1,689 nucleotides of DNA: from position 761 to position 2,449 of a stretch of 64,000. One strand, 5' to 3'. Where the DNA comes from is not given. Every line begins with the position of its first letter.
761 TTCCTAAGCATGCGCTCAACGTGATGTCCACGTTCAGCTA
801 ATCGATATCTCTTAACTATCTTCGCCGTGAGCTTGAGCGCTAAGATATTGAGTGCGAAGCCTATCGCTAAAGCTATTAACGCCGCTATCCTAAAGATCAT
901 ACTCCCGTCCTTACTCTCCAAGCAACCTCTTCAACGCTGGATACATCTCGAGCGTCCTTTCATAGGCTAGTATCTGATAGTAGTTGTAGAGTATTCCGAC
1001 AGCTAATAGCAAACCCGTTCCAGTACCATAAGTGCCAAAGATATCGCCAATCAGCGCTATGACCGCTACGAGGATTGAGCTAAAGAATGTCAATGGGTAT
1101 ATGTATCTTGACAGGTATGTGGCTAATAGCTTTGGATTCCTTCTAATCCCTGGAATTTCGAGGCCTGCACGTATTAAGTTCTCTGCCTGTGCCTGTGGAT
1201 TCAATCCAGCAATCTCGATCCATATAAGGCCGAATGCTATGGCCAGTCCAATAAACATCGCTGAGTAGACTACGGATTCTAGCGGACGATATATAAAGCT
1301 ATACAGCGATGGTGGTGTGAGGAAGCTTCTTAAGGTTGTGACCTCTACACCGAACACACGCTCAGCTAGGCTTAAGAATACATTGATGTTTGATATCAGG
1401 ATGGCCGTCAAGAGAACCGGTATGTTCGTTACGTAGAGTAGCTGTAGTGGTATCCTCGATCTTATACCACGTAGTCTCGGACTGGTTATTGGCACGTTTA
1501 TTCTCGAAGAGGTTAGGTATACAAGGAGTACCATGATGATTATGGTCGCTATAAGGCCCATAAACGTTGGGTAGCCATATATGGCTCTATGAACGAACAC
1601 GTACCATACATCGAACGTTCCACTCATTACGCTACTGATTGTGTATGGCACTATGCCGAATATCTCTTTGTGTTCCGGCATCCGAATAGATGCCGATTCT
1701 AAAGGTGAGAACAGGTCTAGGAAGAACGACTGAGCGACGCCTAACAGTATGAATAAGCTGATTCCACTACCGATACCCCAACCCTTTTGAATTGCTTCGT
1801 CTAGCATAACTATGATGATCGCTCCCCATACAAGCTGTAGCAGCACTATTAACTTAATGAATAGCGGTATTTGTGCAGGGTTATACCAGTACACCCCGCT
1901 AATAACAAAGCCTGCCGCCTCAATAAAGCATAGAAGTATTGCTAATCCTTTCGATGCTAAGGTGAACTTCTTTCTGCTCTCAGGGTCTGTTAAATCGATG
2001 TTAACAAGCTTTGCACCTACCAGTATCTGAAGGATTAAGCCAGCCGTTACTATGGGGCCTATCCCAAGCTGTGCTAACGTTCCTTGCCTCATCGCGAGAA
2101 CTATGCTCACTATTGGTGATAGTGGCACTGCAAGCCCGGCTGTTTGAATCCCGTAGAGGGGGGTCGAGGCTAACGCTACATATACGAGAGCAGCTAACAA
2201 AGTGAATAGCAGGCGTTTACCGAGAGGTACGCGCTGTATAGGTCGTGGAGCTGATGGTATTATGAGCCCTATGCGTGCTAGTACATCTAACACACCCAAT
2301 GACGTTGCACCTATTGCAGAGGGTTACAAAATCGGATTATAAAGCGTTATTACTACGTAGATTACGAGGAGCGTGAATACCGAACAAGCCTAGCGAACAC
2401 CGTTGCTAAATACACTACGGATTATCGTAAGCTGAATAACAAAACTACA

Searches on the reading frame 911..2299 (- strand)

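Call 10: search_protein_families(library=ncbifam, proteins=[window:911-2299:-], max_evalue=0.00001)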
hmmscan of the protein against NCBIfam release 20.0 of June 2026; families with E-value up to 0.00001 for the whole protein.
window:911-2299:- (462 aa): 2 families
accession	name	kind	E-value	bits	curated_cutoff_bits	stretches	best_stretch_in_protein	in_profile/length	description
NF006341.0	PRK08568.1-5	equivalog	8.4e-159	529.7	300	1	1-462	1-464/464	preprotein translocase subunit SecY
TIGR00967.1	3a0501s007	equivalog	7.1e-68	229.4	253.6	1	28-448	2-409/414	preprotein translocase subunit SecY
